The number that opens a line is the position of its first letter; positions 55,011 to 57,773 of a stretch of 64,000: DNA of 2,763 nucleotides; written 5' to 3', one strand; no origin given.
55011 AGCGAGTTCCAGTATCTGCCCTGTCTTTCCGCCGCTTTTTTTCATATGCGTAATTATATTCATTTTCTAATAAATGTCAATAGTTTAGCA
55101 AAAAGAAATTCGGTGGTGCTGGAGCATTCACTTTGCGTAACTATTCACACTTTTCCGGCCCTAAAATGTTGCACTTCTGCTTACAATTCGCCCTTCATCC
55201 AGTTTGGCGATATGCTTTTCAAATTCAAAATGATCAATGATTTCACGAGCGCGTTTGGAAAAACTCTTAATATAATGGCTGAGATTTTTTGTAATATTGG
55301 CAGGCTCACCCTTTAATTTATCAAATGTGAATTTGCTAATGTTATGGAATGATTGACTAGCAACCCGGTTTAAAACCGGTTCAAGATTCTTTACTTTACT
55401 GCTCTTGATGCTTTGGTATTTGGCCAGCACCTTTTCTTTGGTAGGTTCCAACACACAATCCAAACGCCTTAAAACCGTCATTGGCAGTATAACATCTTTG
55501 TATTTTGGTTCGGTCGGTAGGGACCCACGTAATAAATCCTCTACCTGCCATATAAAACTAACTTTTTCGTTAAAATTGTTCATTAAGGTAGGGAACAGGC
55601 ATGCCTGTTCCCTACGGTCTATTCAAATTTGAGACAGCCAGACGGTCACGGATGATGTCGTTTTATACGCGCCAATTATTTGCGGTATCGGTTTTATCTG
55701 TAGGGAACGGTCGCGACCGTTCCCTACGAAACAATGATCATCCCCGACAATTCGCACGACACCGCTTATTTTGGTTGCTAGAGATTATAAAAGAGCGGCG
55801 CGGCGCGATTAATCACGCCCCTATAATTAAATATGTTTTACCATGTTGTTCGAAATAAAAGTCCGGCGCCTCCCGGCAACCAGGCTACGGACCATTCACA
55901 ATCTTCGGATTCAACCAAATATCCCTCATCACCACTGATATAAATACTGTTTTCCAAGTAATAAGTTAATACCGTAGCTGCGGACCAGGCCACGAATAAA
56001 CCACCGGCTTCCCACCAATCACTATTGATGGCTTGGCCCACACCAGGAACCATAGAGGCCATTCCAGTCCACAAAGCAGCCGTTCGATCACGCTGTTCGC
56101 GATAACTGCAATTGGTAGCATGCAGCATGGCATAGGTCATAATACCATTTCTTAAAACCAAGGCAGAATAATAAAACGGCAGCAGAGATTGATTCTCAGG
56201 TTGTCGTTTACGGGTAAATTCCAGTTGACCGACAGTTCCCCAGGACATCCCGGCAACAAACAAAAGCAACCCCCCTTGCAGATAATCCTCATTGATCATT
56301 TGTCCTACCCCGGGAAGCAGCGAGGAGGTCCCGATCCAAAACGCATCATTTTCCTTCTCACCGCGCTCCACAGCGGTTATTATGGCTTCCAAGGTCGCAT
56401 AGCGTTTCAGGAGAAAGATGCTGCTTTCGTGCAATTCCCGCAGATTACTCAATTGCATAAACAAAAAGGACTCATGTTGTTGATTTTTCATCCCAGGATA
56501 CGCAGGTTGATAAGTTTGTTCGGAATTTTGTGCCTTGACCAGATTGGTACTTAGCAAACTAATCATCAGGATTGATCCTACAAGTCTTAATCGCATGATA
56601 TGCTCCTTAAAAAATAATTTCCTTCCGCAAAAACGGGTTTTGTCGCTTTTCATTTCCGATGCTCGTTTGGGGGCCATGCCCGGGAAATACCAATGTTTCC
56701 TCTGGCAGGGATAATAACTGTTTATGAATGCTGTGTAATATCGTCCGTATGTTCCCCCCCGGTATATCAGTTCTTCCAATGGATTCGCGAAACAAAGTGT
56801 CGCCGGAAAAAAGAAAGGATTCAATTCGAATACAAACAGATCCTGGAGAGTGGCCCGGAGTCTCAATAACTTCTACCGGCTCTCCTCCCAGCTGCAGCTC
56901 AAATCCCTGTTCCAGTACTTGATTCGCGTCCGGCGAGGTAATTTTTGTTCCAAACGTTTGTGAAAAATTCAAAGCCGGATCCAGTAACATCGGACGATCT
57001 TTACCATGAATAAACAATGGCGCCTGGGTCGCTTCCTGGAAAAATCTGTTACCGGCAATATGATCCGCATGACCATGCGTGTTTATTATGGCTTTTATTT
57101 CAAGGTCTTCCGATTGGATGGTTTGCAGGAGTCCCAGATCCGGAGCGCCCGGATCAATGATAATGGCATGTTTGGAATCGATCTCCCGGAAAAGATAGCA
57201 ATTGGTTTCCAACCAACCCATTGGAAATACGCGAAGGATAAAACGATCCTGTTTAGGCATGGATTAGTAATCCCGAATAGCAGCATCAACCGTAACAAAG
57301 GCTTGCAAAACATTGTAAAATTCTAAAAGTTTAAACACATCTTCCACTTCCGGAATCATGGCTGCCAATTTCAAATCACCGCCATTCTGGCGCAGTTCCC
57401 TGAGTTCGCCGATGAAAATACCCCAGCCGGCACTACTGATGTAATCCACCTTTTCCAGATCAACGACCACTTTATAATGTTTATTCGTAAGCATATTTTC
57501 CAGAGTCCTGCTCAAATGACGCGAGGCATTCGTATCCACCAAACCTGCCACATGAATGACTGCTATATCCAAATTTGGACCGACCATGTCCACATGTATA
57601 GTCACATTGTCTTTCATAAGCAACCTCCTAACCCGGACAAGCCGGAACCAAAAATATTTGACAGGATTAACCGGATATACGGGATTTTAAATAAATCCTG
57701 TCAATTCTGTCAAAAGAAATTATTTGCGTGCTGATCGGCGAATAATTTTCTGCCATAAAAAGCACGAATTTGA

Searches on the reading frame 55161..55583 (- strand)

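Call 58: search_protein_families(library=pfam, proteins=[window:55161-55583:-], max_evalue=0.01)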
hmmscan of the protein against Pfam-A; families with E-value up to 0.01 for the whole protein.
window:55161-55583:- (140 aa): 1 family
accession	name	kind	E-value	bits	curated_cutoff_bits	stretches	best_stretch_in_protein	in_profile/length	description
PF12161.14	HsdM_N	-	4.9e-23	82.7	24.5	1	9-131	3-125/135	HsdM N-terminal domain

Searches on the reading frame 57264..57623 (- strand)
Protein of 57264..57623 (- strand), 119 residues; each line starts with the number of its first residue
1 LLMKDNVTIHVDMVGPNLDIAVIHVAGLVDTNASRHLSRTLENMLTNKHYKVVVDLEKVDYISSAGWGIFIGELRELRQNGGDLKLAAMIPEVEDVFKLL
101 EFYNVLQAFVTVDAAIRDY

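Call 58: search_protein_families(library=pfam, proteins=[window:57264-57623:-], max_evalue=0.01)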
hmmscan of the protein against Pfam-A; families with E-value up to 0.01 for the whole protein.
window:57264-57623:- (119 aa): 2 families
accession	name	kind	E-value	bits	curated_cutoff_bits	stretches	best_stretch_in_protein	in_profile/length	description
PF01740.26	STAS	-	9.8e-16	57.9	22.6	1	19-115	9-106/106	STAS domain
PF13466.11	STAS_2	-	2.7e-08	34.3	29.2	1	23-100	1-77/80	STAS domain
